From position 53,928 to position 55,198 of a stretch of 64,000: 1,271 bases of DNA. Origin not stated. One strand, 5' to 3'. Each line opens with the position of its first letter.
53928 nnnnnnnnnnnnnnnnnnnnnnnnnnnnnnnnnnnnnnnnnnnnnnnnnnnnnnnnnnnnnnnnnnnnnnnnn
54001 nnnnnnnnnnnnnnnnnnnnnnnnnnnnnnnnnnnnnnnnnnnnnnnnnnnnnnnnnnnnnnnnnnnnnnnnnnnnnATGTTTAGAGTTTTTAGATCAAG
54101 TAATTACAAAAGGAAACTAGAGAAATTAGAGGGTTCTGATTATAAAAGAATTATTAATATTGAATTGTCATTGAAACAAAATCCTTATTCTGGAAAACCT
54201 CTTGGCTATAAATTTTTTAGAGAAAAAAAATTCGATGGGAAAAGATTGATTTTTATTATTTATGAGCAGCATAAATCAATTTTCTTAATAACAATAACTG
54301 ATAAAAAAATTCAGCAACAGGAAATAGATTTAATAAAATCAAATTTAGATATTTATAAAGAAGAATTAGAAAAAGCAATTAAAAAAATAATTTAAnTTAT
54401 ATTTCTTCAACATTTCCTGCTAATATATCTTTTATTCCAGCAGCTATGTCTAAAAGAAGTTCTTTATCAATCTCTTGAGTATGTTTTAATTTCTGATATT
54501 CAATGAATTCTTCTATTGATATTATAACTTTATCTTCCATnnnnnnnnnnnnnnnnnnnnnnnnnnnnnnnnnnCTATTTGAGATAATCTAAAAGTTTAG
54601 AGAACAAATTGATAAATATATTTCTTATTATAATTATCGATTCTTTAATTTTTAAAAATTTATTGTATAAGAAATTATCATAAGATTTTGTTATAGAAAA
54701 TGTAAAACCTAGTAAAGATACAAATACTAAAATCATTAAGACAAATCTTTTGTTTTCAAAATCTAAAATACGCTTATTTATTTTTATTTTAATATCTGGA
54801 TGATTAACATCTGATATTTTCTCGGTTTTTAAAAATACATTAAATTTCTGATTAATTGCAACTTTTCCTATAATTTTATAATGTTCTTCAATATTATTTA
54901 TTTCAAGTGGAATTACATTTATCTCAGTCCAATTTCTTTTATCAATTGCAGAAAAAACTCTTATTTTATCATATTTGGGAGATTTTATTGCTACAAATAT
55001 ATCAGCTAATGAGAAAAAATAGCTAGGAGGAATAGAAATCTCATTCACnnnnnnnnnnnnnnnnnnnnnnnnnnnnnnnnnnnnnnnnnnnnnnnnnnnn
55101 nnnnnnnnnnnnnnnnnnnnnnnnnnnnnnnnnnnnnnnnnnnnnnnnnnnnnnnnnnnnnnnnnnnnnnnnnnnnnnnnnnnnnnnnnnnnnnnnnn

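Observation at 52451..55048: Small defence/TA islet: wHTH-MNT + HEPN-like pair, solo RelE flanked by ~40-nt direct repeats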

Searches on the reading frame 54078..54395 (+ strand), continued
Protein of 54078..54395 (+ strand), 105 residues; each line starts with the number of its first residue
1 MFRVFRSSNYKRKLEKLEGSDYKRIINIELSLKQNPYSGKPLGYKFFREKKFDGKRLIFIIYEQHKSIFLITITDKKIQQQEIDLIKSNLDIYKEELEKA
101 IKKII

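Call 70: search_protein_families(library=pfam, proteins=[P0369, P0380, P0397, P0411, P0425, P0445, P0462, P0477, P0497, P0505], max_evalue=0.1)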
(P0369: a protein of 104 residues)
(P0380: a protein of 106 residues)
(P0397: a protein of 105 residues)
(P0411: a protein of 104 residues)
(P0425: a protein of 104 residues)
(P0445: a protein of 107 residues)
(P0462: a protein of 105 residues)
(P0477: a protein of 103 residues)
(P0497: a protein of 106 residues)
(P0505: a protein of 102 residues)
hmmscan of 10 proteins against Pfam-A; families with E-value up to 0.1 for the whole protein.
P0369 (104 aa): 0 families

P0380 (106 aa): 2 families
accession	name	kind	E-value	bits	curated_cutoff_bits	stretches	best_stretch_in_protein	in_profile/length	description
PF05016.21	ParE_toxin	-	0.0021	19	23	1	22-78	29-87/89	ParE toxin of type II toxin-antitoxin system, parDE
PF11212.13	DUF2999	-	0.026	15.3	25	0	17-38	10-31/82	Protein of unknown function (DUF2999)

P0397 (105 aa): 3 families
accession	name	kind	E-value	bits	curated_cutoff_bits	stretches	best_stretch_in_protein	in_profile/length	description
PF05016.21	ParE_toxin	-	3.3e-09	37.6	23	1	5-73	2-82/89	ParE toxin of type II toxin-antitoxin system, parDE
PF15781.12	ParE-like_toxin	-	6.6e-05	23.2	28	1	4-78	1-81/87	ParE-like toxin of type II bacterial toxin-antitoxin system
PF23079.1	HTH_NOL4_2nd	-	0.011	16.6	26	1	62-102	14-55/95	Nucleolar protein 4, helical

P0411 (104 aa): 1 family
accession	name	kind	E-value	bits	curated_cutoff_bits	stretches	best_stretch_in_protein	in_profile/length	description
PF05016.21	ParE_toxin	-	0.065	14.3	23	1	9-75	10-84/89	ParE toxin of type II toxin-antitoxin system, parDE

P0425 (104 aa): 1 family
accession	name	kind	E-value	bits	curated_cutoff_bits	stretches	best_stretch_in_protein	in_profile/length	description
PF05016.21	ParE_toxin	-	0.0037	18.3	23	1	8-75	5-84/89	ParE toxin of type II toxin-antitoxin system, parDE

P0445 (107 aa): 1 family
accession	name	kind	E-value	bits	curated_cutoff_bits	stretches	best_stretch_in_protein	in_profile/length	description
PF05016.21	ParE_toxin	-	0.0002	22.3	23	1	7-75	3-83/89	ParE toxin of type II toxin-antitoxin system, parDE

P0462 (105 aa): 2 families
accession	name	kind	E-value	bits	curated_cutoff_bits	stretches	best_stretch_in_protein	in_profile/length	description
PF15781.12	ParE-like_toxin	-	0.0087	16.4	28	1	4-40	1-37/87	ParE-like toxin of type II bacterial toxin-antitoxin system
PF11239.13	DUF3040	-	0.045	14.4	24.7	1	17-80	3-67/84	Protein of unknown function (DUF3040)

P0477 (103 aa): 0 families

P0497 (106 aa): 0 families

P0505 (102 aa): 4 families
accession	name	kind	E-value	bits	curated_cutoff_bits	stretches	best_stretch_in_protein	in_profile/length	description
PF05016.21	ParE_toxin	-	8.9e-07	29.8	23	1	8-75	4-83/89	ParE toxin of type II toxin-antitoxin system, parDE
PF15781.12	ParE-like_toxin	-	0.00069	20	28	1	6-42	2-38/87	ParE-like toxin of type II bacterial toxin-antitoxin system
PF11663.14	Toxin_YhaV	-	0.001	19.6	35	1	38-100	59-123/138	Toxin with endonuclease activity, of toxin-antitoxin system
PF08269.17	dCache_2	-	0.0064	16.1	26.5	1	41-101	78-139/298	Cache domain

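Call 86: search_protein_families(library=padloc, proteins=[window:54078-54395:+], max_evalue=0.1)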
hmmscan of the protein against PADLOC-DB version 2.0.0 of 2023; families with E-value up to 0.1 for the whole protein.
window:54078-54395:+ (105 aa): 0 families

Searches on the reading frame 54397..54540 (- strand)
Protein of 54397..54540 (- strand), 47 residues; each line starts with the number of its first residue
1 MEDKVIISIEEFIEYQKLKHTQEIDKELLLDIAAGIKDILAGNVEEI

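Call 3: search_protein_families(library=pfam, proteins=[window:54397-54540:-], max_evalue=1)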
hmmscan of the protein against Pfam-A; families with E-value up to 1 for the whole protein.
window:54397-54540:- (47 aa): 1 family
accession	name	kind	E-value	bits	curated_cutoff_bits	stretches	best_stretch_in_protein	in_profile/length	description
PF10869.13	DUF2666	-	0.052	14.3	23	1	4-46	32-73/135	Domain of unknown function (DUF2666)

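Call 8: search_protein_families(library=ncbifam, proteins=[window:54397-54540:-], max_evalue=1)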
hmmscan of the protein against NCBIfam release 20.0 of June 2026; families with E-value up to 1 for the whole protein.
window:54397-54540:- (47 aa): 0 families

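Call 44: search_protein_families(library=pfam, alignment_id=A3, max_evalue=1)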
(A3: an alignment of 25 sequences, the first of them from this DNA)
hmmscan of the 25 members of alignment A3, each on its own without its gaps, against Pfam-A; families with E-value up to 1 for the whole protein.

A. member 1, seq(47 aa): 1 family
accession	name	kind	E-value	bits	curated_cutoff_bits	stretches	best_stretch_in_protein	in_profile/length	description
PF10869.13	DUF2666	-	0.052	14.3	23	1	4-46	32-73/135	Domain of unknown function (DUF2666)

B. families by the number of members that match (of 25 scanned): 10 families
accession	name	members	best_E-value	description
PF25708.1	Phage_T7_Gp5_9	15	0.0021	Phage T7 gp5.9 RecBCD inhibitor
PF10869.13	DUF2666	4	0.025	Domain of unknown function (DUF2666)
PF11969.13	DcpS_C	3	0.026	Scavenger mRNA decapping enzyme C-term binding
PF19330.4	DNER_C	1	0.035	Delta and Notch-like EGF-related receptor C-terminus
PF11637.13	UvsW-1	1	0.049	UvsW.1 domain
PF14689.11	SPOB_a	1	0.052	Sensor_kinase_SpoOB-type, alpha-helical domain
PF20203.3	DUF6565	1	0.062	Domain of unknown function (DUF6565)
PF23099.1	UTP20_C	1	0.084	Small subunit processome component 20 homolog, C-terminal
PF05595.16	DUF771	1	0.091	Domain of unknown function (DUF771)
PF17206.9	SeqA_N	1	0.14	SeqA protein N-terminal domain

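Call 45: search_solved_structures(query=A3, max_evalue=10, show_alignments=3)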
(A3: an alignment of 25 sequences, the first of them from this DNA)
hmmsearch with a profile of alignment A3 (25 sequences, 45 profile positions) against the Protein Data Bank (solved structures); distinct sequences matched with E-value up to 10: 10.
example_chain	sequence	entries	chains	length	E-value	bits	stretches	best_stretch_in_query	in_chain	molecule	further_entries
7a1t_A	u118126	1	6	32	0.001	22.1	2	27-40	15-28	CC-Type2-(GgLaId)4-W19BrPhe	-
7bim_A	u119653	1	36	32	0.0015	21.6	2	27-40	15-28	Nonameric de novo coiled coil CC-Type2-(GgLaId)4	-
7bat_A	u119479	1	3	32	0.0026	20.8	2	29-45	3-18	CC-Type2-(GgIaId)4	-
7baw_A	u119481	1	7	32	0.0098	19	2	29-45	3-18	CC-Type2-(GgIaId)4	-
8qac_B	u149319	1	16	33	0.016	18.3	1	27-40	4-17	antiparallel 8-helix bundle-GLIA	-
9dbd_A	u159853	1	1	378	0.33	14.1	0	24-44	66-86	Tet4 Variant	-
9dbf_A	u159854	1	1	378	0.33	14.1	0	24-44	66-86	Tet4 Variant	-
6cfw_K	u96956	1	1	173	0.69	13.1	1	6-24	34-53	Membrane-bound hydrogenase subunit beta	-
7pon_A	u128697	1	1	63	1.1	12.5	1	23-44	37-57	Phosphoprotein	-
6bs3_A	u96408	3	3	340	1.8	11.8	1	25-44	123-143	Putative ATPase Rv3679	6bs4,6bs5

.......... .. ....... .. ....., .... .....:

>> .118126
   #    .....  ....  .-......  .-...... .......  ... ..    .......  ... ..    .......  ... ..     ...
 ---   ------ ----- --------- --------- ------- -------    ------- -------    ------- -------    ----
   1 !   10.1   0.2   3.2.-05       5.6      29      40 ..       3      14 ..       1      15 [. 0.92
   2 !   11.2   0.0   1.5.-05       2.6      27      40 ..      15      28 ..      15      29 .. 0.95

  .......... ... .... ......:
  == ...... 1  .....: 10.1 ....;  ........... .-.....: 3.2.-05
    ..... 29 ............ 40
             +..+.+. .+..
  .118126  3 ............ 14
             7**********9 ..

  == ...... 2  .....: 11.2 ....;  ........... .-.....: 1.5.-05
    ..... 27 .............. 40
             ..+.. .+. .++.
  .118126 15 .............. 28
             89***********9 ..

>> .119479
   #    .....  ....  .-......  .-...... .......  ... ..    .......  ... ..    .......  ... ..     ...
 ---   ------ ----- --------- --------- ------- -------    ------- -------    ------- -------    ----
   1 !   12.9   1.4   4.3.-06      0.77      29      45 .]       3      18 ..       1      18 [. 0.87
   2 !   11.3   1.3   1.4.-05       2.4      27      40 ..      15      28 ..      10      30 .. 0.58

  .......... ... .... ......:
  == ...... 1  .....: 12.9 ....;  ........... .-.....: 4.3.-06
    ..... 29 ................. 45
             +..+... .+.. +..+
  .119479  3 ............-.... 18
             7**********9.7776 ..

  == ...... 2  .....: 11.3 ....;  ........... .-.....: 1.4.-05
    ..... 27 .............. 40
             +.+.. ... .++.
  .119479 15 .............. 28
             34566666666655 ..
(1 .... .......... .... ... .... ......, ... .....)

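Call 51: find_homologous_proteins(query=A3, max_evalue=0.01)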
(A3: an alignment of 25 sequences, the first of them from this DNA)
Query A3 (25 sequences) (47 aa, profile of the alignment): 1128 proteins with E <= 0.01 among 3598 candidates; the best 120 are listed.
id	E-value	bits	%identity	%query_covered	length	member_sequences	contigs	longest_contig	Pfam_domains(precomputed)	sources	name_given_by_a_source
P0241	2.9e-21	93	62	72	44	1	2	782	-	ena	-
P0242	9.1e-21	91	62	72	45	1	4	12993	-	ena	-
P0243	1.5e-20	91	59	72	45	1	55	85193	-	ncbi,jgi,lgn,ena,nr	ncbi:hypothetical protein J4458_04170 [Candidatus Woesearchaeota archaeon]|nr:hypothetical protein [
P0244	1.9e-20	90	65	72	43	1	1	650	-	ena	-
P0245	2.1e-20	90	60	74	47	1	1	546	-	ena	-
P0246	2.5e-20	90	62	72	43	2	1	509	-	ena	-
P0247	2.6e-20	90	62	72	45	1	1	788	-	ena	-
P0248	2.8e-20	90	62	72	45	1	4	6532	-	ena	-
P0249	2.9e-20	90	71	72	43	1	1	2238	-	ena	-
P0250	3.6e-20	89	62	72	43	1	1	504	-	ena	-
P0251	3.6e-20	89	62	72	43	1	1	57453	-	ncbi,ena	-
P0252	3.8e-20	89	59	72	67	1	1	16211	-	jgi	-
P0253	3.9e-20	89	62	72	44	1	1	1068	-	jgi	-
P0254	4.0e-20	89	58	51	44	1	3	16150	-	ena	-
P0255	4.0e-20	89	62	72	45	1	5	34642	-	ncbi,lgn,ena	ncbi:MAG: hypothetical protein AABX70_03200 [Nanoarchaeota archaeon]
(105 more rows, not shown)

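Call 86: search_protein_families(library=padloc, proteins=[window:54397-54540:-], max_evalue=0.1)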
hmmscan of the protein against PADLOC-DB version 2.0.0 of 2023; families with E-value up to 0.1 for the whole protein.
window:54397-54540:- (47 aa): 0 families

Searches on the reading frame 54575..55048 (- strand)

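Call 3: search_protein_families(library=pfam, proteins=[window:54575-55048:-], max_evalue=1)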
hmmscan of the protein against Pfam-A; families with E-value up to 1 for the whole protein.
window:54575-55048:- (157 aa): 1 family
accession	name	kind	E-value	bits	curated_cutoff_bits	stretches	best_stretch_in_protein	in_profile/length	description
PF14880.11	COX14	-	0.038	14.2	25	1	101-133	15-47/59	Cytochrome oxidase c assembly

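Call 8: search_protein_families(library=ncbifam, proteins=[window:54575-55048:-], max_evalue=1)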
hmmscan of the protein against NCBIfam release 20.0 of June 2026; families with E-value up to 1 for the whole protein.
window:54575-55048:- (157 aa): 0 families

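Call 86: search_protein_families(library=padloc, proteins=[window:54575-55048:-], max_evalue=0.1)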
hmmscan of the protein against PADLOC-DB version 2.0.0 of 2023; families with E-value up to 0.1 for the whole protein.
window:54575-55048:- (157 aa): 0 families
